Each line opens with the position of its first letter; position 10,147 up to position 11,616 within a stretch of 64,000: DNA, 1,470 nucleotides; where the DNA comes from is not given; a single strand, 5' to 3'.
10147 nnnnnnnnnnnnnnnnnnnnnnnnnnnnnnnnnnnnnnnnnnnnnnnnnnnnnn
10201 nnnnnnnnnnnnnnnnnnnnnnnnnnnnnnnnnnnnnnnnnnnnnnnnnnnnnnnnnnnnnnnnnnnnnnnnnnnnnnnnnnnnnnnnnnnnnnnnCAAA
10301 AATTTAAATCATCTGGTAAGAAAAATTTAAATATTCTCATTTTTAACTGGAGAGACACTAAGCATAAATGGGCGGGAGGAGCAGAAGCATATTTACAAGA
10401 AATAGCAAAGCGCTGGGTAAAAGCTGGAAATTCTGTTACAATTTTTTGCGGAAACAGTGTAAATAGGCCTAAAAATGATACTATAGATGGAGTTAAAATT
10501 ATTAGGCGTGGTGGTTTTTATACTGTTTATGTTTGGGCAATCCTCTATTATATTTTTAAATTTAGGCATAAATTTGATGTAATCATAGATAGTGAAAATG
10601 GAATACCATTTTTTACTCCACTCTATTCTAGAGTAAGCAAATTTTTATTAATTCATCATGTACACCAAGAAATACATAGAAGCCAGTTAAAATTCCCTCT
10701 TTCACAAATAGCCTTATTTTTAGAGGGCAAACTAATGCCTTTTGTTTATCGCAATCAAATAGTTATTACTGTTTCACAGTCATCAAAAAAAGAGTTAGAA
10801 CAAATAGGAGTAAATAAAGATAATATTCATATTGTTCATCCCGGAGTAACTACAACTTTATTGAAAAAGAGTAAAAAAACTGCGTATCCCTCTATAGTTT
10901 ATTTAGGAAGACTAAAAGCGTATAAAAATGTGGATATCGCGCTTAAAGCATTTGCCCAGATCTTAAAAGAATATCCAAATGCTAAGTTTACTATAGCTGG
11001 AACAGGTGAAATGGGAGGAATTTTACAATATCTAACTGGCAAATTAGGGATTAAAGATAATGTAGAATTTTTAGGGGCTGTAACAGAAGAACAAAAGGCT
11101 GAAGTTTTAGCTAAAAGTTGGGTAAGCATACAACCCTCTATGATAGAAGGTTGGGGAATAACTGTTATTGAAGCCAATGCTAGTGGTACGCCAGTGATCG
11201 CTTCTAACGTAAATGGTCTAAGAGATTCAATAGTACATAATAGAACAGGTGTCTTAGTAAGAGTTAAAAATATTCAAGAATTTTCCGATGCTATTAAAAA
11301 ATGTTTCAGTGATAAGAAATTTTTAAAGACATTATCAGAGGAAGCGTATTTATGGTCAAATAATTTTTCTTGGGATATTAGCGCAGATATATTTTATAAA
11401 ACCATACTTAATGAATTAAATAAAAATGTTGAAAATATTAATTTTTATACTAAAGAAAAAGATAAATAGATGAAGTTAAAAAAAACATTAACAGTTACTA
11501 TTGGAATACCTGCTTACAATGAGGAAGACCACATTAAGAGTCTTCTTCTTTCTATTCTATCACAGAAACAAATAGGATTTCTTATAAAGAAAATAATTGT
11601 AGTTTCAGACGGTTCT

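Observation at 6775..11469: A single 1564-aa polypeptide fuses four glycan-assembly modules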

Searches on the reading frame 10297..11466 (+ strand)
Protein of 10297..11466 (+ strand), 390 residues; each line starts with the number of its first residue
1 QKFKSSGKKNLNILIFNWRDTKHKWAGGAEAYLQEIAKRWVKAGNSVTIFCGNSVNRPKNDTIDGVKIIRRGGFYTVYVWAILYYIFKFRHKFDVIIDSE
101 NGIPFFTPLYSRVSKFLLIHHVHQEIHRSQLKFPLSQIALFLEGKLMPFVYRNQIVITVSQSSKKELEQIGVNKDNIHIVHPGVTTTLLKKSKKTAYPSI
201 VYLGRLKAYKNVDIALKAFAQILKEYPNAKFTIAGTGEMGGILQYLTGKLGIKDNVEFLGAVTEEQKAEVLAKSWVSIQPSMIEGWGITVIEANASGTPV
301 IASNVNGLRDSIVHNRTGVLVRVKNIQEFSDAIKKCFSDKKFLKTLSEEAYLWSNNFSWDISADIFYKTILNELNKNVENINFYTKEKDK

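Call 24: search_solved_structures(query=window:10297-11466:+, max_evalue=0.00001)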
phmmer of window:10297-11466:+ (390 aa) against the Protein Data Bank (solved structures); distinct sequences matched with E-value up to 0.00001: 57.
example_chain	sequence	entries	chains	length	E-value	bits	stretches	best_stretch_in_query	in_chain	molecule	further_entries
3c4q_A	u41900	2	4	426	3.6e-15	58.8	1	199-374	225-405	Predicted glycosyltransferases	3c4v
3c48_A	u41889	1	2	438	4.4e-15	58.5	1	199-373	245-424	Predicted glycosyltransferases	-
6kih_A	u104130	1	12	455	9.1e-15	57.5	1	196-350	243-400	Tll1590 protein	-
2f9f_A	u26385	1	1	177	4.9e-14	55.1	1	203-344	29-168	first mannosyl transferase (wbaZ-1)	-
7qsg_A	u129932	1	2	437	6e-14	54.8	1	156-359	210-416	D-inositol 3-phosphate glycosyltransferase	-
6d9t_A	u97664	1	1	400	5.1e-13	51.7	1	143-377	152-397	Glycosyl transferase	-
2jjm_A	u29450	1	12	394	1e-12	50.7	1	197-350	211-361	GLYCOSYL TRANSFERASE, GROUP 1 FAMILY PROTEIN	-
3mbo_A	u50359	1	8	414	1.2e-12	50.6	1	197-350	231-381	Glycosyltransferase, group 1 family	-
3fro_A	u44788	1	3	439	1.8e-12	49.9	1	198-375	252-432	GlgA glycogen synthase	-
2bis_A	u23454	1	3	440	1.8e-12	49.9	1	198-375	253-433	GLGA GLYCOGEN SYNTHASE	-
3l01_A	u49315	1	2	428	5.5e-12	48.3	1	198-368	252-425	GlgA glycogen synthase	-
6n1x_A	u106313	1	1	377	5.8e-12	48.2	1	142-349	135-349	Glycosyltransferase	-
6eji_A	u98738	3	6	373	1.3e-10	43.8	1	200-357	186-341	WlaC protein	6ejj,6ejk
9m88_C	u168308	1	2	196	3e-10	42.6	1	198-337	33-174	Glycogen synthase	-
2bfw_A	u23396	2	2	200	3.2e-10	42.5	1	198-337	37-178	GLGA GLYCOGEN SYNTHASE | PGS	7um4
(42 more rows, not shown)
